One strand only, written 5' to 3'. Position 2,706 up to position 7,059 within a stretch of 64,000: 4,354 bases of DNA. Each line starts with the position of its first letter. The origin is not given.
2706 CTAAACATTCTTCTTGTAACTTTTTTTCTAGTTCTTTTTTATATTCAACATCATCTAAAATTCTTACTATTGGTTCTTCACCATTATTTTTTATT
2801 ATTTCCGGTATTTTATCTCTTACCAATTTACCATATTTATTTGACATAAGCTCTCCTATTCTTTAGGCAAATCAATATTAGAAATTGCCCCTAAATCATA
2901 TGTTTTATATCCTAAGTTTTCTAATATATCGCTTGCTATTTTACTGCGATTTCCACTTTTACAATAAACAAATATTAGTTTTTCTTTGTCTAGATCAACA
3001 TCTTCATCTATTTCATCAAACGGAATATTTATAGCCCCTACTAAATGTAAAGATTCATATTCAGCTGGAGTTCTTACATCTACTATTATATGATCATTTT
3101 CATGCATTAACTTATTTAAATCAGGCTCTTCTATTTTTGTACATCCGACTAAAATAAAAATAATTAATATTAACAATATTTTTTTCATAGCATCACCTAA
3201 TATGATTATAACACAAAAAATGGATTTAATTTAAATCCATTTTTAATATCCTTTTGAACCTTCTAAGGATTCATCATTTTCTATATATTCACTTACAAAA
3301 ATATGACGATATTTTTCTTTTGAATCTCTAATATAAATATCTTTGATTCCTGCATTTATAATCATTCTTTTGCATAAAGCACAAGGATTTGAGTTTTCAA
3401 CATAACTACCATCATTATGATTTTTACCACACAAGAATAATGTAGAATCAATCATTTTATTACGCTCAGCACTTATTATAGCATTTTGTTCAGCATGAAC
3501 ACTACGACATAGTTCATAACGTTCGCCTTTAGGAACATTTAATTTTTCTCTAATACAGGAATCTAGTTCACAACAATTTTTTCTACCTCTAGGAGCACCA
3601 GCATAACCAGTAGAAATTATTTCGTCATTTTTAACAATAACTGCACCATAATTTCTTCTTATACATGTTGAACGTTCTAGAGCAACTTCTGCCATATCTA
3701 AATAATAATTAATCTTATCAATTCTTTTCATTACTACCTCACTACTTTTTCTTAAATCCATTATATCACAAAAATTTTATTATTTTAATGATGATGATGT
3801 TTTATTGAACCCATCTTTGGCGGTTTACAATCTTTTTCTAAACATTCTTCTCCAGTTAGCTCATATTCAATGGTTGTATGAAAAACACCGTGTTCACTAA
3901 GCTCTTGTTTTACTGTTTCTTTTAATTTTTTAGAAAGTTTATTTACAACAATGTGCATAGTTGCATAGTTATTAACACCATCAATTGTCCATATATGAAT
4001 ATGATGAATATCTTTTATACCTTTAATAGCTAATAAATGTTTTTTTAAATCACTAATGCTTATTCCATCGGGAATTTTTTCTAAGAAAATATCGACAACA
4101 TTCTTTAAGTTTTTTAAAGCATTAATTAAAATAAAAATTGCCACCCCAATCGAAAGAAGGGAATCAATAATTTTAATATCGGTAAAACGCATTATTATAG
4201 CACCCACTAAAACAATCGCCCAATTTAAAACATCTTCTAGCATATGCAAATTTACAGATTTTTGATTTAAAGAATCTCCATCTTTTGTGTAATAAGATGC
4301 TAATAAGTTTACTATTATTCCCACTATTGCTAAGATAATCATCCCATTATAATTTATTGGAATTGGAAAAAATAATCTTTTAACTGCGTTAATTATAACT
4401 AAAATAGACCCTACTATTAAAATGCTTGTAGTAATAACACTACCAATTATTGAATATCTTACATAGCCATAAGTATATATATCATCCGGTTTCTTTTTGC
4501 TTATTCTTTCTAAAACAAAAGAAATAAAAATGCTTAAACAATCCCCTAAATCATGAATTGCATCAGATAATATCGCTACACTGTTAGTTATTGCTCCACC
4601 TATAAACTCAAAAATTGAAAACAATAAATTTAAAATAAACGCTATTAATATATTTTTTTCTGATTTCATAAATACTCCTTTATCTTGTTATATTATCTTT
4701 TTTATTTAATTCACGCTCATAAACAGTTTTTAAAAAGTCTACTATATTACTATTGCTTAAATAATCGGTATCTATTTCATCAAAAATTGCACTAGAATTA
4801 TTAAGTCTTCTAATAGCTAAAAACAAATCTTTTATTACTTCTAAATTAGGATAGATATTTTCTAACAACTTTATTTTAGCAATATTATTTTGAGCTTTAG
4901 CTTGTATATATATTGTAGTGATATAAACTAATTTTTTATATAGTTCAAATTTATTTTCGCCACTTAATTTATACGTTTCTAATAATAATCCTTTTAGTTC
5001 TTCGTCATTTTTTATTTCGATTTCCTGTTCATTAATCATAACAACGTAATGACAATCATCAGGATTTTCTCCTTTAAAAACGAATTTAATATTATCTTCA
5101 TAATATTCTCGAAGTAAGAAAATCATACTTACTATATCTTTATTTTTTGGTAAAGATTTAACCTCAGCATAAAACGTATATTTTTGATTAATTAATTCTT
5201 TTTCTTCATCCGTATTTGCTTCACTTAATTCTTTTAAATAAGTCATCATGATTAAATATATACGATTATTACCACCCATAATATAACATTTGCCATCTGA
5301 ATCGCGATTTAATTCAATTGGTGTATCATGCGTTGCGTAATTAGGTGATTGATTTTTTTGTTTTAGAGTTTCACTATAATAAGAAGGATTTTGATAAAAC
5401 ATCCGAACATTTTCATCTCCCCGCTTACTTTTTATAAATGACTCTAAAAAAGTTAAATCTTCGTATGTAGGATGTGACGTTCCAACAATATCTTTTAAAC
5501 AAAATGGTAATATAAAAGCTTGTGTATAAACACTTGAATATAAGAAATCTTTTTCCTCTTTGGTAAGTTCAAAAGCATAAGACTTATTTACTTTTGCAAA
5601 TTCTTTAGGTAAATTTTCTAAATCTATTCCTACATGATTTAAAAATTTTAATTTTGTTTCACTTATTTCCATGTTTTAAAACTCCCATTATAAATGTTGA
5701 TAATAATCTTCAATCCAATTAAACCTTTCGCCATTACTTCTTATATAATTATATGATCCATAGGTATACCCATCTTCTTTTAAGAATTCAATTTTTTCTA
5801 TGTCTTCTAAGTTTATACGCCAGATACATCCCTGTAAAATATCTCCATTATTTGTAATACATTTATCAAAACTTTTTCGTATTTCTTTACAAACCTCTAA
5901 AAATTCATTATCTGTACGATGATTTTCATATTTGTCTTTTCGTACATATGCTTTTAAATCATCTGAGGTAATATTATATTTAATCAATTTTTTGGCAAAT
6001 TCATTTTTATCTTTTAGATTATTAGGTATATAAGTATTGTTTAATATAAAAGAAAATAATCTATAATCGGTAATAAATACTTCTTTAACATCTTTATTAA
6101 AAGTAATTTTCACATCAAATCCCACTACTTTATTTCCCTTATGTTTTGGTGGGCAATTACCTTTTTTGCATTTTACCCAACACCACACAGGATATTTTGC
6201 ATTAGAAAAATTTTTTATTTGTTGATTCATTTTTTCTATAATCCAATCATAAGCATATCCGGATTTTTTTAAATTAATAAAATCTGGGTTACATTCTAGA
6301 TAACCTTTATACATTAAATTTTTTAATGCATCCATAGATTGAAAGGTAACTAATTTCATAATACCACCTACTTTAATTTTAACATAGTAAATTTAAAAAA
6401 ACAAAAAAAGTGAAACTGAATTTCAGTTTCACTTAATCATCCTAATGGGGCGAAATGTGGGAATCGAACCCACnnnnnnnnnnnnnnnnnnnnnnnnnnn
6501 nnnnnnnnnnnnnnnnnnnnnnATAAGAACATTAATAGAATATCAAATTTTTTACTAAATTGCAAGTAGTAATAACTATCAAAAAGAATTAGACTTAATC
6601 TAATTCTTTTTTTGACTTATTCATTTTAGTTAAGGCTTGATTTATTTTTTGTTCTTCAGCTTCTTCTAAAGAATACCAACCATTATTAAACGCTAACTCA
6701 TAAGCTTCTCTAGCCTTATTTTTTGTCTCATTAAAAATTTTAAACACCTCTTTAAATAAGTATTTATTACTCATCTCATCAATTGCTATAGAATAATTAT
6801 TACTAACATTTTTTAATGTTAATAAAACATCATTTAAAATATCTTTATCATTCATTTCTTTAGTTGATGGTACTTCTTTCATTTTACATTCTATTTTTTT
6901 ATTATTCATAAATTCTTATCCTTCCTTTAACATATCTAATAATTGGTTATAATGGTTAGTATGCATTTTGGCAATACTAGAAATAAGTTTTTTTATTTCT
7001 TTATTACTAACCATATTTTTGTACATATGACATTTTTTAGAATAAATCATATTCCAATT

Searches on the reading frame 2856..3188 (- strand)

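Call 39: search_protein_families(library=pfam, proteins=[window:2856-3188:-], max_evalue=0.001)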
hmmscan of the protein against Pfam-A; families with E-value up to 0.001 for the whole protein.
window:2856-3188:- (110 aa): 1 family
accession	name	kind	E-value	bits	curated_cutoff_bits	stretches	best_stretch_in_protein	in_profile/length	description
PF00581.25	Rhodanese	-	7.3e-16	58.9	22.2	1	23-96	4-88/102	Rhodanese-like domain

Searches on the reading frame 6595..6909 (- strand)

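Call 39: search_protein_families(library=pfam, proteins=[window:6595-6909:-], max_evalue=0.001)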
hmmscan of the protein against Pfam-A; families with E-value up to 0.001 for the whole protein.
window:6595-6909:- (104 aa): 1 family
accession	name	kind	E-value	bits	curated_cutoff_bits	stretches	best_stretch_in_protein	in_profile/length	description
PF07875.18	Coat_F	-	6.3e-15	55.6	25.7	1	20-81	1-62/63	Coat F domain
